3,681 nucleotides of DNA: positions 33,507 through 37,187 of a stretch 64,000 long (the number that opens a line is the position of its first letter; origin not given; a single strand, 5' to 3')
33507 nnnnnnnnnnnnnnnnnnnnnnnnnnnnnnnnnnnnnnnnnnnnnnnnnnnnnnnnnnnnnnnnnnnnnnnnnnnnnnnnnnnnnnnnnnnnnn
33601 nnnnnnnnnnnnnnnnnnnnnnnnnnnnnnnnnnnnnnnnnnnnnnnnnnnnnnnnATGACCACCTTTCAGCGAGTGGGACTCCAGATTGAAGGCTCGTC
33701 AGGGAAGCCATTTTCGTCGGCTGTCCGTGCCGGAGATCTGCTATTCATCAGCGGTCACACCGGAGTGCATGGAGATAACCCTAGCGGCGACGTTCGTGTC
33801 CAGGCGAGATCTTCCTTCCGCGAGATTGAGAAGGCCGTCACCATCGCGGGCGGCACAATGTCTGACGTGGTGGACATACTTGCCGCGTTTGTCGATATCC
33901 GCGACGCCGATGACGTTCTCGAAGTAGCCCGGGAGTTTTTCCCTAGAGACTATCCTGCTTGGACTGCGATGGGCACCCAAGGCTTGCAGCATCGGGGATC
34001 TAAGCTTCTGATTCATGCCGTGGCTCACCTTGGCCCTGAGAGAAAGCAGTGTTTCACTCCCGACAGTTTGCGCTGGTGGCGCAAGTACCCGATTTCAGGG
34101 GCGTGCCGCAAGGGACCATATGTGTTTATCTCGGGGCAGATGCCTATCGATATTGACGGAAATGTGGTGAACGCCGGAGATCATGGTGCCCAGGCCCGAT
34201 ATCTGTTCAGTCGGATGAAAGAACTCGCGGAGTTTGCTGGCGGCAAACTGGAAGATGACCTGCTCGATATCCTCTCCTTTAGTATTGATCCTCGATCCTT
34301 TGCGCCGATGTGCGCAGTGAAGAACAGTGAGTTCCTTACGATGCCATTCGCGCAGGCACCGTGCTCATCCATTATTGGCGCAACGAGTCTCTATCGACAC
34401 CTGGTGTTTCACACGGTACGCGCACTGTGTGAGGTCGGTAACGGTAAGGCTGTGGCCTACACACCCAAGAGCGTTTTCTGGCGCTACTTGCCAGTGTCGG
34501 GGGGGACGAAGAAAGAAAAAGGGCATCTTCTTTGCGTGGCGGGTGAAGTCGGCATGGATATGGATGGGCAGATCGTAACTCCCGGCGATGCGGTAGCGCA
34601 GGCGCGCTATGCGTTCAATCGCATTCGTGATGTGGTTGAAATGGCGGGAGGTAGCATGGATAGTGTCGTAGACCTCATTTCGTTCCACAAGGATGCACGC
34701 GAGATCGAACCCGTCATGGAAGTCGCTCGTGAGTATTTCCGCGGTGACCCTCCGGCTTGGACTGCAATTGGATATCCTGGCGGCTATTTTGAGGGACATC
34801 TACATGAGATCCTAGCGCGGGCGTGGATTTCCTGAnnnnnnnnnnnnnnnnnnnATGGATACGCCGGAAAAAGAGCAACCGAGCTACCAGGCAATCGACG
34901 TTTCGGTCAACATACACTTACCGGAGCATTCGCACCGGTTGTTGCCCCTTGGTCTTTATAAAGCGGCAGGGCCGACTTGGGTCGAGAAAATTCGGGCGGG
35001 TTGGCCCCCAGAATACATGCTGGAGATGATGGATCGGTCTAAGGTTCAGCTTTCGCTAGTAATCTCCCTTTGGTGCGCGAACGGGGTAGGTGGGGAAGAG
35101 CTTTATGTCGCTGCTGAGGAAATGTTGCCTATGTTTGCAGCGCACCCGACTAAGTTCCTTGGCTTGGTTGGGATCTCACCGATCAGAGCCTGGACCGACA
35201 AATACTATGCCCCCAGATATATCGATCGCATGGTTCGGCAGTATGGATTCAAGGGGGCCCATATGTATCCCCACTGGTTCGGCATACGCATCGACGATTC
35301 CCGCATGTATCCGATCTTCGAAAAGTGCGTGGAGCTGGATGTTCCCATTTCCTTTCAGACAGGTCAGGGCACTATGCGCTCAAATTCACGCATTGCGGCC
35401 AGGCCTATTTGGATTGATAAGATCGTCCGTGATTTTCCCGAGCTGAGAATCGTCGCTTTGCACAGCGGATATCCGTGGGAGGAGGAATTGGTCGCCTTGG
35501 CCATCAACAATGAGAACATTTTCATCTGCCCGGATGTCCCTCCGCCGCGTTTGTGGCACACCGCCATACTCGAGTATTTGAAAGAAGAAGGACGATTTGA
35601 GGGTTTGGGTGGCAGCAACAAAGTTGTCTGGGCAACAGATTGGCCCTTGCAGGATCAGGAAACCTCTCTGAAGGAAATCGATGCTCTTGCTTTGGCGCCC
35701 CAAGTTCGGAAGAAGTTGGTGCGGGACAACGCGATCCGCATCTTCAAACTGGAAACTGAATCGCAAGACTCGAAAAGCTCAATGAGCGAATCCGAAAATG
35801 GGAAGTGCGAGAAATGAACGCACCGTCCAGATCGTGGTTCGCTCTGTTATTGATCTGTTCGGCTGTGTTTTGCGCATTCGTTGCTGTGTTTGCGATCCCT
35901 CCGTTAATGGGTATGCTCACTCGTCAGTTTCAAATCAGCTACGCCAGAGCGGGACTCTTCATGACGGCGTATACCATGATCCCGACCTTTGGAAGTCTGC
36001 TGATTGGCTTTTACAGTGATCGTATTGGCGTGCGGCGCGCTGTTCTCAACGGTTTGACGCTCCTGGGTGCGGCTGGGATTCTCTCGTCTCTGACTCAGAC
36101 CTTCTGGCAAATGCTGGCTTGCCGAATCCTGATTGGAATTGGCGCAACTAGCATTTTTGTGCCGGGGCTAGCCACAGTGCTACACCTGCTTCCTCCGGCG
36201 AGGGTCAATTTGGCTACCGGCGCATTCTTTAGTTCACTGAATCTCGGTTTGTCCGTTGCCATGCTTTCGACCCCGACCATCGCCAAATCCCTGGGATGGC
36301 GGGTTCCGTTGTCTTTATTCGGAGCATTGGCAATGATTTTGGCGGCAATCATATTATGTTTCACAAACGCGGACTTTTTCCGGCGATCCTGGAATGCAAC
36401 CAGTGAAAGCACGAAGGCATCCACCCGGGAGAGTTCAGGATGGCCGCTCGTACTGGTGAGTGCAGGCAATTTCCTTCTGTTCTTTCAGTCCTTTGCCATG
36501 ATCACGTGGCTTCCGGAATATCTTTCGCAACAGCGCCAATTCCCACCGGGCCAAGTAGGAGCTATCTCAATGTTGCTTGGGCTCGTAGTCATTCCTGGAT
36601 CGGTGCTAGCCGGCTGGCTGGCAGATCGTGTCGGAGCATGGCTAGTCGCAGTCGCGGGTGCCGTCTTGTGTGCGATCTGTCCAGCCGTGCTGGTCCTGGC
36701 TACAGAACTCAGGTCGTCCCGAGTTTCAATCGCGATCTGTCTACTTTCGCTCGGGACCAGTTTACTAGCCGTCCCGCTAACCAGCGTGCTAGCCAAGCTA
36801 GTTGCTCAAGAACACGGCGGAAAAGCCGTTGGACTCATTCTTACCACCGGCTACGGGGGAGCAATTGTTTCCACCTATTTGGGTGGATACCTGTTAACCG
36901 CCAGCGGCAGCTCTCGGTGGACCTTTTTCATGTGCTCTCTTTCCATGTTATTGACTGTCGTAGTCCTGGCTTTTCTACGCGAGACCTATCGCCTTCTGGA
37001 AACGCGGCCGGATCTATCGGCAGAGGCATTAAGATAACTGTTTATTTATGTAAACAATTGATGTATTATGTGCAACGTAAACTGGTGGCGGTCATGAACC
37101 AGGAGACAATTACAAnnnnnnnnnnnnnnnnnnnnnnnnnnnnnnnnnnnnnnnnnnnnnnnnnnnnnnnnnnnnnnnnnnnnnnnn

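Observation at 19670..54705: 35-kb hydrolase-dominated catabolic supercluster that matches no described pathway (candidate N-heterocycle / cyclic-amide degradation system)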

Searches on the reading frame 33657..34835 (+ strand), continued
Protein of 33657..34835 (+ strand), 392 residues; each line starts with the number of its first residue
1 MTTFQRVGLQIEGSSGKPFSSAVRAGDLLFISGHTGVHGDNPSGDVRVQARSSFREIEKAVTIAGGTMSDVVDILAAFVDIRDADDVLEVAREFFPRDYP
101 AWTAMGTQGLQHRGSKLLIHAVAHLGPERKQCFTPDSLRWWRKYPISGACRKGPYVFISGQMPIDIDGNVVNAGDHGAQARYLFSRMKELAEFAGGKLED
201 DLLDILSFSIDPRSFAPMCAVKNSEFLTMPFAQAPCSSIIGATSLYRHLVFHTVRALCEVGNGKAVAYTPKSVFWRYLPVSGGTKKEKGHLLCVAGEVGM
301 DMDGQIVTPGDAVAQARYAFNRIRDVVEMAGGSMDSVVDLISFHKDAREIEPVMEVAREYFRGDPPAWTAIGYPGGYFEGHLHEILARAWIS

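Call 59: search_protein_families(library=pfam, proteins=[L017:3410-4312:-, L017:4534-5964:-, L017:6046-6804:-, L017:6839-8074:-, L017:8219-9268:-, L017:9327-9974:-, L017:12113-13564:+, L017:13561-15741:+, L017:15967-17496:+, L017:17668-20049:-], max_evalue=0.0001)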
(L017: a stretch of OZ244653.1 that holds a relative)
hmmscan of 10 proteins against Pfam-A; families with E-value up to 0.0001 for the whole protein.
L017:3410-4312:- (300 aa): 1 family
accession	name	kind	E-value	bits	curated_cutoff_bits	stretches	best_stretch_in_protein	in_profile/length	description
PF00795.27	CN_hydrolase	-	4e-32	112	23.2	1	10-245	1-252/256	Carbon-nitrogen hydrolase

L017:4534-5964:- (476 aa): 1 family
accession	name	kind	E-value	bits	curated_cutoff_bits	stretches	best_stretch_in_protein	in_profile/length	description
PF01425.27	Amidase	-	9.1e-100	335.2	27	1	25-452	1-444/445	Amidase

L017:6046-6804:- (252 aa): 3 families
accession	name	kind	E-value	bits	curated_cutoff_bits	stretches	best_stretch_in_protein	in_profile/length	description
PF13561.12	adh_short_C2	-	8.4e-57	192.9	27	1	17-249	1-235/236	Enoyl-(Acyl carrier protein) reductase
PF00106.31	adh_short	-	3.7e-48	164.1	26.6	1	11-201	1-193/195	short chain dehydrogenase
PF08659.16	KR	-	1.2e-12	48.5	22.6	1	12-171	2-163/180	KR domain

L017:6839-8074:- (411 aa): 2 families
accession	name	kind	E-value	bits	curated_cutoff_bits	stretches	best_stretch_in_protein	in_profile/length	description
PF00557.29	Peptidase_M24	-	1.7e-33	116.6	23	1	177-394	2-207/208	Metallopeptidase family M24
PF01321.24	Creatinase_N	-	9.6e-05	23.4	22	0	20-169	1-128/128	Creatinase/Prolidase N-terminal domain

L017:8219-9268:- (349 aa): 1 family
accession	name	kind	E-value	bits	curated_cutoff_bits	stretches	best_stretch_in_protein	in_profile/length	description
PF04909.20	Amidohydro_2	-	1.4e-33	117.3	26.4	1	21-343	1-286/289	Amidohydrolase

L017:9327-9974:- (215 aa): 2 families
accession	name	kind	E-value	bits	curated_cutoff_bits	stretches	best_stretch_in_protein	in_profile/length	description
PF01243.27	PNPOx_N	-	1.1e-17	64.9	28.1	1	79-208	2-119/120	Pyridoxamine 5'-phosphate oxidase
PF12900.13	Pyridox_ox_2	-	2e-11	44.5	27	1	78-178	1-106/140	Pyridoxamine 5'-phosphate oxidase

L017:12113-13564:+ (483 aa): 1 family
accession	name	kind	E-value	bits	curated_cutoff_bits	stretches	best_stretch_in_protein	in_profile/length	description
PF11376.13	DUF3179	-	4.2e-23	82.6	27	1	2-208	102-292/292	Protein of unknown function (DUF3179)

L017:13561-15741:+ (726 aa): 2 families
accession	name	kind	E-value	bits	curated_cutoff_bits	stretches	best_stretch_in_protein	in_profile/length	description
PF13407.12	Peripla_BP_4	-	1.7e-48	165.9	35.1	1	433-689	1-258/258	Periplasmic binding protein domain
PF00532.27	Peripla_BP_1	-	2.8e-20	73.4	22.2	1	432-642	3-211/281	Periplasmic binding proteins and sugar binding domain of LacI family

L017:15967-17496:+ (509 aa): 3 families
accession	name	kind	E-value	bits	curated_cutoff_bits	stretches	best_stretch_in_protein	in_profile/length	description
PF00005.33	ABC_tran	-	4.8e-52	176.6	25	2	24-174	1-137/137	ABC transporter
PF13304.12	AAA_21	-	9.9e-10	39.4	27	0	36-57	1-28/304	AAA domain, putative AbiEii toxin, Type IV TA system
PF02463.25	SMC_N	-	1e-05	25.5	40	0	149-215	140-209/220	RecF/RecN/SMC N terminal domain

L017:17668-20049:- (793 aa): 3 families
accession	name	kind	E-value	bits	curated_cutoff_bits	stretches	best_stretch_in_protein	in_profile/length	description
PF02738.23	MoCoBD_1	-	2.2e-79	266.5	27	1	181-418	7-243/244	Molybdopterin cofactor-binding domain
PF20256.3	MoCoBD_2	-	7.2e-70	236.1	27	1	459-726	22-283/283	Molybdopterin cofactor-binding domain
PF01315.27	Ald_Xan_dh_C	-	1.5e-24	86.9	31.3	1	41-145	2-110/110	Aldehyde oxidase and xanthine dehydrogenase, a/b hammerhead domain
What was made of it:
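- Distant contexts: in unrelated phyla the triple-Rid gene sits next to M24, Amidohydro_2, amidase, CN-hydrolase and a Mo-hydroxylase (L017, call 59). A Mo-hydroxylase lies near the triple-Rid gene in L017 (call 59).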

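Call 80: predict_structure(alignment_id=A1)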
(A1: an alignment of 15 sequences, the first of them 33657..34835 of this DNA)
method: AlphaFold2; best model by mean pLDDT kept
length: 392 residues; sequences in the alignment: 15
mean_pLDDT: 90.7   pTM: 0.92
mean pLDDT of the five models: 90.7, 90.5, 90.0, 89.6, 87.0
residues with pLDDT >= 90: 281; 70-90: 94; 50-70: 14; < 50: 3
segments of 3 or more residues with pLDDT < 50: 1-3
pLDDT, mean of each block of 10 residues (from residue 1): 69 71 95 80 84 95 96 97 96 94 94 90 97 92 94 97 92 91 95 93 95 85 89 92 91 95 93 75 95 94 86 95 96 95 93 92 89 84 95 87
secondary structure, 60 per line:
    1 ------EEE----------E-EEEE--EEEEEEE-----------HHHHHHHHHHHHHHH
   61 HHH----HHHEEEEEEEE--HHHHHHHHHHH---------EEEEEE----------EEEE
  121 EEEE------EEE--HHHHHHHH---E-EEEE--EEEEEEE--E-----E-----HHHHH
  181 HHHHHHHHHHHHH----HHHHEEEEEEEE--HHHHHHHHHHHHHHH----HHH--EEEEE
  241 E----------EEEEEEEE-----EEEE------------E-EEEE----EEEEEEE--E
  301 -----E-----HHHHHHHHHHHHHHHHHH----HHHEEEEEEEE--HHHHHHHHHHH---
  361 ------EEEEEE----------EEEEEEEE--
elements in order: E7-9 E22-25 E28-34 H46-63 E71-78 H81-91 E101-106 E117-124 E131-133 H136-143 E149-152 E155-161 H176-193 H198-201 E202-209 H212-226 E236-241 E252-259 E265-268 E283-286 E291-297 H312-329 E337-344 H347-357 E367-372 E383-390
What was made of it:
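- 33657..34835 (+): g12: protein of three fused Rid7/YjgH-like domains, module B. AF2 pLDDT 90.7, pTM 0.92 (call 80).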

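Call 81: search_protein_representatives(protein=window:33657-34835:+)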
Query: 392 residues. Proteins with E-value up to 0.001 (for the whole library): 2433; up to 1e-10: 253; up to 1e-30: 37. The best 150 are listed.
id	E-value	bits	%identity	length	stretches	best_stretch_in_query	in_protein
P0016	6.6e-180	614.5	86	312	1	1-311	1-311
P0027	9.7e-175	597.5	66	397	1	4-391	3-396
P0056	8.0e-116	403.5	50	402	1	16-389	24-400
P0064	6.4e-112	390.6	72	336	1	1-257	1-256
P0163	3.9e-87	309.1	44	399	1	20-390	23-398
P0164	2.7e-76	273.4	38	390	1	20-388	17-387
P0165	5.8e-68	245.9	46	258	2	62-246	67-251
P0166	1.7e-67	244.4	37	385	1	17-386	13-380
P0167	3.2e-66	240.2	42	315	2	64-299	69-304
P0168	1.2e-64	235.0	45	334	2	175-389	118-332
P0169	1.5e-64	234.7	39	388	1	15-389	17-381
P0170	2.8e-57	210.8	51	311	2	234-377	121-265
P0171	6.4e-55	203.0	36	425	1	9-323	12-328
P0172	1.6e-52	195.1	39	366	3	113-265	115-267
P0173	4.1e-52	193.7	47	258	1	170-365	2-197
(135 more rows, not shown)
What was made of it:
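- Closest known: 3x-RidA fusion proteins and the Rid7. Different: The family is rare, with 37 representatives at E<=1e-30 (call 81).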

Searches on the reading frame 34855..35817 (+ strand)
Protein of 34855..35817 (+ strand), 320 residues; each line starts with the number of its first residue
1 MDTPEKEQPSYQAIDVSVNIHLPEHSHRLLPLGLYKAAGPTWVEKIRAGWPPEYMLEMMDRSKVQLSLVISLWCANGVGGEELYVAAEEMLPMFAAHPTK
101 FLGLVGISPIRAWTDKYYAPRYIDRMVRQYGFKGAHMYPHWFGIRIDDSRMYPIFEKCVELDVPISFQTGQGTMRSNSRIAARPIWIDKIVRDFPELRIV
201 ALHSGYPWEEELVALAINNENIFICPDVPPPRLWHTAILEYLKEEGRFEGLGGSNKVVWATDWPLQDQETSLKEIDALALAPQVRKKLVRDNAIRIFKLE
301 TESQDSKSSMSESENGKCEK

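Call 4: search_protein_families(library=pfam, proteins=[window:34855-35817:+])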
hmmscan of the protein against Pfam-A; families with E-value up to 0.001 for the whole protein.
window:34855-35817:+ (320 aa): 1 family
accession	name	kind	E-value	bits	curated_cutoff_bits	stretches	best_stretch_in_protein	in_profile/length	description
PF04909.20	Amidohydro_2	-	1.7e-31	110.5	26.4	1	84-299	63-289/289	Amidohydrolase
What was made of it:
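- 34855..35817 (+): g13: Amidohydro_2 with D-x-S-x-N, module B. PF04909 (call 4).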

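Call 7: search_protein_families(library=ncbifam, proteins=[window:34855-35817:+], max_evalue=0.00001)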
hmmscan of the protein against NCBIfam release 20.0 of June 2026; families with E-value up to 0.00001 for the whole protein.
window:34855-35817:+ (320 aa): 0 families

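Call 15: search_solved_structures(query=window:34855-35817:+, max_evalue=0.001)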
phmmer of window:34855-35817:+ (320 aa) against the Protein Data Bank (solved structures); distinct sequences matched with E-value up to 0.001: 6.
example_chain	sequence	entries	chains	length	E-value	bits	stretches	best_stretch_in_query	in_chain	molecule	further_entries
3irs_A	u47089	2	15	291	6.8e-14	54.7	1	127-296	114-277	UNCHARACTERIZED PROTEIN BB4693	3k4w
4inf_A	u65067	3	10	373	3.8e-09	39.1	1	95-167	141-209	METAL-DEPENDENT HYDROLASE | 5-Carboxyvanillate Decarboxylase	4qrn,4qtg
4qs5_A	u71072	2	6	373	1.9e-08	36.8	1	95-167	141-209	Ligw2 Decarboxylase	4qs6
4icm_A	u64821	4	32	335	1.1e-05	27.8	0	84-157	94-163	5-carboxyvanillate decarboxylase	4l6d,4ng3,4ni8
2gwg_A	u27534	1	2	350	8.3e-05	24.9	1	97-205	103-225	4-oxalomesaconate hydratase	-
3s4t_A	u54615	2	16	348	0.00037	22.7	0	252-300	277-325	Amidohydrolase 2 | Gamma-resorcylate decarboxylase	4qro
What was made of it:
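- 34855..35817 (+): Best PDB hit is the uncharacterised BB4693, 3irs, at 7e-14 (call 15).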

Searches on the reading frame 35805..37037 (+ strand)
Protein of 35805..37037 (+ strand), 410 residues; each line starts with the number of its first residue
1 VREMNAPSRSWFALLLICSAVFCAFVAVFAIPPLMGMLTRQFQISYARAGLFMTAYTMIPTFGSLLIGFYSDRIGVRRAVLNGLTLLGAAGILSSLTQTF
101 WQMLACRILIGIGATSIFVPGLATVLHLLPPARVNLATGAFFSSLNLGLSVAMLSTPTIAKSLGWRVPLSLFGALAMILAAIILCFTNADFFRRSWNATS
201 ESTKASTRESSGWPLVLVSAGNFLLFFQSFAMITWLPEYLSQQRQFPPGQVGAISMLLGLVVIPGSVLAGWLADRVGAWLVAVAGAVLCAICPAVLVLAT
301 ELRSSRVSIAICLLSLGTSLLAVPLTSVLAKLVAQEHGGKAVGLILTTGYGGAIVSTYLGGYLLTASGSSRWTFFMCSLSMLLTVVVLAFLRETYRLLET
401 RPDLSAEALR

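Call 4: search_protein_families(library=pfam, proteins=[window:35805-37037:+])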
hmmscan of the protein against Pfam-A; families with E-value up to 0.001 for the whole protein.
window:35805-37037:+ (410 aa): 5 families
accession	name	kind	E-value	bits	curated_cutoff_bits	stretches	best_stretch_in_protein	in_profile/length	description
PF07690.21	MFS_1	-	1.8e-61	208.5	33.4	2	18-349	2-339/347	Major Facilitator Superfamily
PF00083.30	Sugar_tr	-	1.3e-09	37.9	22.3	1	46-214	45-218/452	Sugar (and other) transporter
PF06779.20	MFS_4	-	2.1e-07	31.1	26.3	1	27-387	8-362/364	Uncharacterised MFS-type transporter YbfB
PF12832.13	MFS_1_like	-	6.1e-07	29.2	25.2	0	223-389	8-176/373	MFS_1 like family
PF03092.22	BT1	-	3e-05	23.4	22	1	285-395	65-178/432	BT1 family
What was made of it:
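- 35814..37037 (+): g14: MFS transporter, module B. PF07690 at 2e-61 (call 4).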

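Call 7: search_protein_families(library=ncbifam, proteins=[window:35805-37037:+], max_evalue=0.00001)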
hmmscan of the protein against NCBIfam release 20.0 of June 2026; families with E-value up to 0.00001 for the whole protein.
window:35805-37037:+ (410 aa): 30 families (the best 25 are shown)
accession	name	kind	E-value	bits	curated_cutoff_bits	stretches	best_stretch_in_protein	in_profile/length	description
TIGR00893.1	2A0114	subfamily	8.1e-22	77.7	395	2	37-208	19-190/399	D-galactonate transporter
TIGR00881.1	2A0104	subfamily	1.8e-21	76.6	407.75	2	215-365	218-371/379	phosphoglycerate transporter protein PgtP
TIGR00895.1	2A0115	subfamily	2.3e-20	72.9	418.55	2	4-185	8-190/398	aromatic acid/H+ symport family MFS transporter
TIGR00880.1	2_A_01_02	superfamily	3.2e-19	69.4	131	2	50-186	1-137/141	multidrug resistance protein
NF033135.1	cmx_cmrA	equivalog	2.3e-14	53.2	400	1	12-387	3-372/374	Cmx/CmrA family chloramphenicol efflux MFS transporter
NF003024.0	PRK03893.1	subfamily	1.2e-13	50.7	604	1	37-181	46-189/497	sialate:H+ symport family MFS transporter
TIGR00891.1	2A0112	subfamily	4.5e-13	49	552.9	1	4-183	11-184/405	sialate:H+ symport family MFS transporter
NF008586.0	PRK11551.1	equivalog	7.8e-13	48.2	410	1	37-389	40-392/406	3-(3-hydroxy-phenyl)propionate transporter MhpT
TIGR00886.1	2A0108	subfamily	1.5e-12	47.3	311.7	1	19-316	8-329/368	NarK family nitrate/nitrite MFS transporter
NF049980.1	SfMCT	equivalog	3.7e-11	42.3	320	1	35-377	25-375/378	L-lactate MFS transporter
TIGR00710.1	efflux_Bcr_CflA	subfamily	6.7e-11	42.2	200.9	1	12-385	6-381/385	Bcr/CflA family efflux MFS transporter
TIGR00711.1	efflux_EmrB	subfamily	9.2e-11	41.1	230.2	1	222-354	264-399/485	DHA2 family efflux MFS transporter permease subunit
NF038077.1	MFS_export_MxcK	equivalog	4.5e-10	39.1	525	1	9-375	8-373/405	myxochelin export MFS transporter MxcK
NF007498.0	PRK10091.1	equivalog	6.4e-10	38.5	499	1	21-389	12-373/390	MFS transporter AraJ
TIGR00897.2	2A0118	subfamily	2.6e-09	36.5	375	1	38-379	34-389/401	RbtT/DalT/CsbX family MFS transporter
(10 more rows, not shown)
